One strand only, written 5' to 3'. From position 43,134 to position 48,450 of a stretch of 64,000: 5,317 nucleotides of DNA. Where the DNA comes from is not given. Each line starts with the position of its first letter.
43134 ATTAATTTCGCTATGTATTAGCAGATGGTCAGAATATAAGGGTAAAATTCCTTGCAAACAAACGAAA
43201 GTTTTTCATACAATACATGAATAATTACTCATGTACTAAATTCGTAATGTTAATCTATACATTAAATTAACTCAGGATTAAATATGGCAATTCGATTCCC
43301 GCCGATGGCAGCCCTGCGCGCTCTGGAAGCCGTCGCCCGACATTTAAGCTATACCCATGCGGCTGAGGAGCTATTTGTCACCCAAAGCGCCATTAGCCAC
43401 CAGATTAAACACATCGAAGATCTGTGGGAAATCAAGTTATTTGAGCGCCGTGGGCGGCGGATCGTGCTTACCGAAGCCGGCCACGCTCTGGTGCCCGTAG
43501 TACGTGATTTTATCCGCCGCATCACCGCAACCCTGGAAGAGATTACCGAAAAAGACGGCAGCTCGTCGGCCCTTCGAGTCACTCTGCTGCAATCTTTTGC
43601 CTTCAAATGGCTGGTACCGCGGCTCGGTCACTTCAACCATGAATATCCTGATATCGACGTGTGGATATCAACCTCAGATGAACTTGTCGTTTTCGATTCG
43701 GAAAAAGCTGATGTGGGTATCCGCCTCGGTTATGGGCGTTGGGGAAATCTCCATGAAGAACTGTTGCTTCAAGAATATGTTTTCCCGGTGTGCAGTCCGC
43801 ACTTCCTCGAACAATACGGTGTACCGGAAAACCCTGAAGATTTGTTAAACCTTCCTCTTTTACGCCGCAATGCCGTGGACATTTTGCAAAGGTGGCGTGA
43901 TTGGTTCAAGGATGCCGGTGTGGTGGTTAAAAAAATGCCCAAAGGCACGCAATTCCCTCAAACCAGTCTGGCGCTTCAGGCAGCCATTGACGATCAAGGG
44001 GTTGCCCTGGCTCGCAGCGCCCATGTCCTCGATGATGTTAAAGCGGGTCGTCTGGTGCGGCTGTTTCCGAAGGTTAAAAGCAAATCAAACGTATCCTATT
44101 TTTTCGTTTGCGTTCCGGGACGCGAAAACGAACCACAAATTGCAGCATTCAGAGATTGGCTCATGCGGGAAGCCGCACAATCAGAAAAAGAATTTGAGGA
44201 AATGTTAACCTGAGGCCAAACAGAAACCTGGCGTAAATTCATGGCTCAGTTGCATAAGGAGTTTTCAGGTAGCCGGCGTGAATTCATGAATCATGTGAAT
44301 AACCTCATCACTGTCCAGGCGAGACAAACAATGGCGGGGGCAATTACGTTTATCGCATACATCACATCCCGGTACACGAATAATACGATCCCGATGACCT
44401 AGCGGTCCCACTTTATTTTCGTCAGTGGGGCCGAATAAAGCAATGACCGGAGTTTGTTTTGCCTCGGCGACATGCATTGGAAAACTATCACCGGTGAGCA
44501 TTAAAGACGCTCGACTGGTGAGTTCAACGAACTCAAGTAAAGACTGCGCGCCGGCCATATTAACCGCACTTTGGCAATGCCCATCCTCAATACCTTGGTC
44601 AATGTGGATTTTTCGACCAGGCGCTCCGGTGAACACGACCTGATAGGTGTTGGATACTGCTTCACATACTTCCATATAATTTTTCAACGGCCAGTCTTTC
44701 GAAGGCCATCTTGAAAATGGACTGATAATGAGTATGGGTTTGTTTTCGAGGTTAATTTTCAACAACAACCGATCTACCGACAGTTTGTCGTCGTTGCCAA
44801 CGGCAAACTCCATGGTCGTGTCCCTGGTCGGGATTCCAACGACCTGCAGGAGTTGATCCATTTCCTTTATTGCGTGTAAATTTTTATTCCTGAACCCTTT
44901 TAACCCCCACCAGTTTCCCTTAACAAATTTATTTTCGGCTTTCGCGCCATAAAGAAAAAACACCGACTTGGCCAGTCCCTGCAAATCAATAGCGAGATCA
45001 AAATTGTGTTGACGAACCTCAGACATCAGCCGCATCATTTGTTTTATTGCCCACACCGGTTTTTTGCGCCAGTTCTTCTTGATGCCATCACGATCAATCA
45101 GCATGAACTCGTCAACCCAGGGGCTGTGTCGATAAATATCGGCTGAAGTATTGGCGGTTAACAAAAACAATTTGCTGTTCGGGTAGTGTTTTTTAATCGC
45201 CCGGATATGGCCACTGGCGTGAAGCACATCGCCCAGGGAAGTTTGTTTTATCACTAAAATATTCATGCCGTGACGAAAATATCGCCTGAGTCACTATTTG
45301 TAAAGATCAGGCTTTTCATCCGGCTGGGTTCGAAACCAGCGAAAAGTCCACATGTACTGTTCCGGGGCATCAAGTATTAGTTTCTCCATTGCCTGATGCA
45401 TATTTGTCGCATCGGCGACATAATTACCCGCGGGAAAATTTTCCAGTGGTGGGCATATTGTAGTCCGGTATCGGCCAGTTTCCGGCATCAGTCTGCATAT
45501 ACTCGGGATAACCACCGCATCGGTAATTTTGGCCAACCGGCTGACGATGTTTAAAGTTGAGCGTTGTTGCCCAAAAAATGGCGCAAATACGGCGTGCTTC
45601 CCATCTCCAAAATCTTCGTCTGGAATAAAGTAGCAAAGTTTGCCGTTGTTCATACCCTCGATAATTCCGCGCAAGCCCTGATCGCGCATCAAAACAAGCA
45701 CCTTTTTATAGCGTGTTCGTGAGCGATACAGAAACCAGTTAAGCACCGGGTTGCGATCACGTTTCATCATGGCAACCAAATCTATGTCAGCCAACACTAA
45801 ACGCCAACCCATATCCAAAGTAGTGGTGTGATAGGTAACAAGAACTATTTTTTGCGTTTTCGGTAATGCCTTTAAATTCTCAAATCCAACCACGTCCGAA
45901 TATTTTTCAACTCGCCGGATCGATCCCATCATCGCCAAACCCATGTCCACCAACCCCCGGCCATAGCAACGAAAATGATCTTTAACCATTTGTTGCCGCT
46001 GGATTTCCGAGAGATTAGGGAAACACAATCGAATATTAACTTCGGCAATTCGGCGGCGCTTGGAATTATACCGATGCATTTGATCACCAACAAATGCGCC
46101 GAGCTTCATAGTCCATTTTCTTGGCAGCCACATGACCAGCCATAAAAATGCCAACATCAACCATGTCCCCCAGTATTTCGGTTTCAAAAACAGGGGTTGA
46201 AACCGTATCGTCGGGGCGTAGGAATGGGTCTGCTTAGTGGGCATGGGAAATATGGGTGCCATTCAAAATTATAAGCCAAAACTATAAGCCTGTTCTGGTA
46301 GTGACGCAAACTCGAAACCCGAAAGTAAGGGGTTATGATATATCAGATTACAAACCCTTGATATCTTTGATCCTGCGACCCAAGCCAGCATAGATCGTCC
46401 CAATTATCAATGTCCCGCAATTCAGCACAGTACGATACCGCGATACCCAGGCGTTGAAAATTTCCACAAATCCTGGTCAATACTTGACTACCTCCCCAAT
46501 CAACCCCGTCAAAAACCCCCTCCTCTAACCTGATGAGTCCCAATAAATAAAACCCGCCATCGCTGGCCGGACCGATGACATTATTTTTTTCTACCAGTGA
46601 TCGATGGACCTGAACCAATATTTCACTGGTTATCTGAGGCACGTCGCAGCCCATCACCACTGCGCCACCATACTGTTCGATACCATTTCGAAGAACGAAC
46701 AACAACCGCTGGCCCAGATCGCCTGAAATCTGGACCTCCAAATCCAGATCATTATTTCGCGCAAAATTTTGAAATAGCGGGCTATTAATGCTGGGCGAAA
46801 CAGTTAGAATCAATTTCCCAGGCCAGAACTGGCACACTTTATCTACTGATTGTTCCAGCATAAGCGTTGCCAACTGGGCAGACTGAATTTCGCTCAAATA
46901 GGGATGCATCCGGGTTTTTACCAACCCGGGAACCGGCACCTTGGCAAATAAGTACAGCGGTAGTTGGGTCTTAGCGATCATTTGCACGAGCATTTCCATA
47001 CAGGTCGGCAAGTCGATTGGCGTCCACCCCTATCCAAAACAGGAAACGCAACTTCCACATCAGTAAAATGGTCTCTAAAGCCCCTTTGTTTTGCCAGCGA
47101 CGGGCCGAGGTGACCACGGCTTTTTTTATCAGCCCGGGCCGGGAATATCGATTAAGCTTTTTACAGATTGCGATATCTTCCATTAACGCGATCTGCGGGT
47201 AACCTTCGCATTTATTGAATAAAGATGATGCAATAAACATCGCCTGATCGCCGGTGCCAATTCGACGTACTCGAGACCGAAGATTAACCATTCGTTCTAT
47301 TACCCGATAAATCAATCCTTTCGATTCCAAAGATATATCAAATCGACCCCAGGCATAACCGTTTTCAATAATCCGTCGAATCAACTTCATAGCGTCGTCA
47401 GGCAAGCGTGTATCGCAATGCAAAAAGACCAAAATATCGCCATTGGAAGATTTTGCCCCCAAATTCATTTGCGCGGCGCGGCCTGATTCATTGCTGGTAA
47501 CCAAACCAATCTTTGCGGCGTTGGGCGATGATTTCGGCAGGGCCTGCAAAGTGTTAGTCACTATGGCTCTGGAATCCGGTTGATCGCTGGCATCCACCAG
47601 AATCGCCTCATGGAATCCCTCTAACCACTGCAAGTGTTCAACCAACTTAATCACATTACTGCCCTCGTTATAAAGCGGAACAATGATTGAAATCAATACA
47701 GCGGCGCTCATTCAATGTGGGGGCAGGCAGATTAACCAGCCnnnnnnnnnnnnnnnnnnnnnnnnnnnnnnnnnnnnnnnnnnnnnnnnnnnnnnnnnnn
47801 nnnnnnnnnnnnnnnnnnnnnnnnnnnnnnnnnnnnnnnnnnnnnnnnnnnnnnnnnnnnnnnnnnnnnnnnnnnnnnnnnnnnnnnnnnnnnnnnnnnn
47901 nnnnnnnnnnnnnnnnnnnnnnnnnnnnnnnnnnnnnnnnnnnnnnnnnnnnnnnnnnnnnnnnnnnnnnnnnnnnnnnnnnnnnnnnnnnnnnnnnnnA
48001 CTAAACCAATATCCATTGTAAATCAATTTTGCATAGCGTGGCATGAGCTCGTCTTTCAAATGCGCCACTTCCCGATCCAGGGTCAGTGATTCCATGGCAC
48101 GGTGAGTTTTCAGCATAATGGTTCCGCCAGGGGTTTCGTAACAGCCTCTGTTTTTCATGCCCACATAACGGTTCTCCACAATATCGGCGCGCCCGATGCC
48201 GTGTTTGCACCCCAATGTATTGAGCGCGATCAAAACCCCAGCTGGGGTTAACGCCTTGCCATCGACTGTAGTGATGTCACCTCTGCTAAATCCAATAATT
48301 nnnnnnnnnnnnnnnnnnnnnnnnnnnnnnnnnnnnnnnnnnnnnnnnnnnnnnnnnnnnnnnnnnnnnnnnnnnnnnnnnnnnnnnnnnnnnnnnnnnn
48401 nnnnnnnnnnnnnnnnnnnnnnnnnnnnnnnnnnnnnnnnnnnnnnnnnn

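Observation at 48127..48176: PAM-side logic of the argG protospacer: no NGG on the functional side, CGG on the opposite side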

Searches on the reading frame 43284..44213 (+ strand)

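Call 63: search_protein_families(library=pfam, proteins=[window:43284-44213:+], max_evalue=0.00001)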
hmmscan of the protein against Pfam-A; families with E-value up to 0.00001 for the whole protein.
window:43284-44213:+ (309 aa): 2 families
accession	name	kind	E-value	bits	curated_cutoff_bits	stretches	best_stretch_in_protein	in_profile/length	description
PF03466.25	LysR_substrate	-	4.7e-31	108.2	28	1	91-297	2-208/209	LysR substrate binding domain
PF00126.33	HTH_1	-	2e-20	72.9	26.6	1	10-67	3-60/60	Bacterial regulatory helix-turn-helix protein, lysR family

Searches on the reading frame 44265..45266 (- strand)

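Call 63: search_protein_families(library=pfam, proteins=[window:44265-45266:-], max_evalue=0.00001)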
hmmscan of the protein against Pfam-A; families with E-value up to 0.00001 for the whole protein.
window:44265-45266:- (333 aa): 1 family
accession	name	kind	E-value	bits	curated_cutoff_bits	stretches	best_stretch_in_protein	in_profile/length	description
PF01075.23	Glyco_transf_9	-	2.5e-35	122.4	22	1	77-311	1-243/247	Glycosyltransferase family 9 (heptosyltransferase)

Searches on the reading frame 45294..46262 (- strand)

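Call 63: search_protein_families(library=pfam, proteins=[window:45294-46262:-], max_evalue=0.00001)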
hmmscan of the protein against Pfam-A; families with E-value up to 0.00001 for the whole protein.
window:45294-46262:- (322 aa): 1 family
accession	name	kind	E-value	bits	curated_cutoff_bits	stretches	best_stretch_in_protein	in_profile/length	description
PF03279.18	Lip_A_acyltrans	-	3.5e-64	217.3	22.3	1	20-312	3-295/295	Bacterial lipid A biosynthesis acyltransferase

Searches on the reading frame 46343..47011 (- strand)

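Call 63: search_protein_families(library=pfam, proteins=[window:46343-47011:-], max_evalue=0.00001)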
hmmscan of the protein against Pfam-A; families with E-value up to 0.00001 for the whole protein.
window:46343-47011:- (222 aa): 1 family
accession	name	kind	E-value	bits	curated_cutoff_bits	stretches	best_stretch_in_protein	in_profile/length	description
PF09837.15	DUF2064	-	9.1e-24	84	25.8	1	57-173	3-119/120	Uncharacterized protein conserved in bacteria (DUF2064)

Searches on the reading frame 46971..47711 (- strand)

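Call 63: search_protein_families(library=pfam, proteins=[window:46971-47711:-], max_evalue=0.00001)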
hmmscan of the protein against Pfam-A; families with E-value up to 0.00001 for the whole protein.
window:46971-47711:- (246 aa): 1 family
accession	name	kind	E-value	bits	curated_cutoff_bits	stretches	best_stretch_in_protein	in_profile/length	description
PF00535.33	Glycos_transf_2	-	1.7e-12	48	23.3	1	8-142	1-136/168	Glycosyl transferase family 2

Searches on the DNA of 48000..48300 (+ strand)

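Call 72: search_dna_similar(query=window:48000-48300:+, collection=plasmids, mode=distant, max_evalue=0.00001, max_rows=10)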
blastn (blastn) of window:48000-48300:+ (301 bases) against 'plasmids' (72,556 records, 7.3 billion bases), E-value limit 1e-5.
Records with a match: 12; places in all: 12; records where one place covers at least 80% of the query: 1.
Best place of each record, by identity: 60-80% 12.
By first word of the organism name: Sinorhizobium 4; Rhizobium 3; Agrobacterium 1; Methylobacterium 1; Sphingomonas 1; Proteus 1; Subdoligranulum 1.
By predicted mobility (MOB-suite, as given by PLSDB): non-mobilizable 11; mobilizable 1.
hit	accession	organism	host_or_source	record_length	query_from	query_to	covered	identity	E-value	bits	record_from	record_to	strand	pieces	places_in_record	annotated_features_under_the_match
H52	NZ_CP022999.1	Rhizobium sp. 11515TR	Cell culture,agricultural soil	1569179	6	263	86%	68.2%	1e-17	97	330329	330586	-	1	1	none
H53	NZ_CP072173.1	Rhizobium sp. AB2/73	Phyla canescens,cell culture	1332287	6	226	73%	68.8%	7e-15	89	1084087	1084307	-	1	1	record has no annotation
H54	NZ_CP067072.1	Rhizobium sp. AB2/73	Phyla canescens,cell culture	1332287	6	226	73%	68.8%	7e-15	89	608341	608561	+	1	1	record has no annotation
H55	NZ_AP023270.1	Agrobacterium vitis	Vitis vinifera,grapevine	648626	4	215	70%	67.5%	5e-10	73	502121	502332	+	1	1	argininosuccinate synthase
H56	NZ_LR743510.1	Methylobacterium bullatum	-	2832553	5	203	66%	70.9%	4e-18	99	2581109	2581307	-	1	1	none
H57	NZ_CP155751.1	Sphingomonas parapaucimobilis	Chinese cabbage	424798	32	215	61%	69.2%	2e-9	71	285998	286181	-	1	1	argininosuccinate synthase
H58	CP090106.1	Sinorhizobium meliloti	Medicago,Cell culture,Plant nodule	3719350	32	203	57%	71.7%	9e-14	85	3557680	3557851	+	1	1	argininosuccinate synthase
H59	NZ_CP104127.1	Sinorhizobium sp. M103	Phaseolus vulgaris,cell ...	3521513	32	203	57%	70.7%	2e-10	74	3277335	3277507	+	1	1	none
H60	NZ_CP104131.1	Sinorhizobium sp. K101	Phaseolus vulgaris,cell ...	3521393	32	203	57%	70.5%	4e-11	76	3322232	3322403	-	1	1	none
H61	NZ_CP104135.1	Sinorhizobium sp. C101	Phaseolus vulgaris,cell ...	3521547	32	203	57%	70.5%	4e-11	76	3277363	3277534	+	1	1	none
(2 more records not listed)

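Call 73: search_dna_similar(query=window:48000-48300:+, collection=phages, mode=distant, max_evalue=0.001, max_rows=10)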
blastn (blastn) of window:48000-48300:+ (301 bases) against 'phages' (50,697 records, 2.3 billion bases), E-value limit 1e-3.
Records with a match: 1; places in all: 1; records where one place covers at least 80% of the query: 0.
Best place of each record, by identity: 60-80% 1.
By first word of the organism name: Pseudomonas 1.
By host as written in the record: Pseudomonas aeruginosa 1.
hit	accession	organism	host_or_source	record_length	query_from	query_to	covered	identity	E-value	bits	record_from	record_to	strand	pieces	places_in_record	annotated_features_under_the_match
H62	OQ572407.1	Pseudomonas phage Y5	Pseudomonas aeruginosa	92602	41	203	54%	79.1%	1e-31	141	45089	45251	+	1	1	record has no annotation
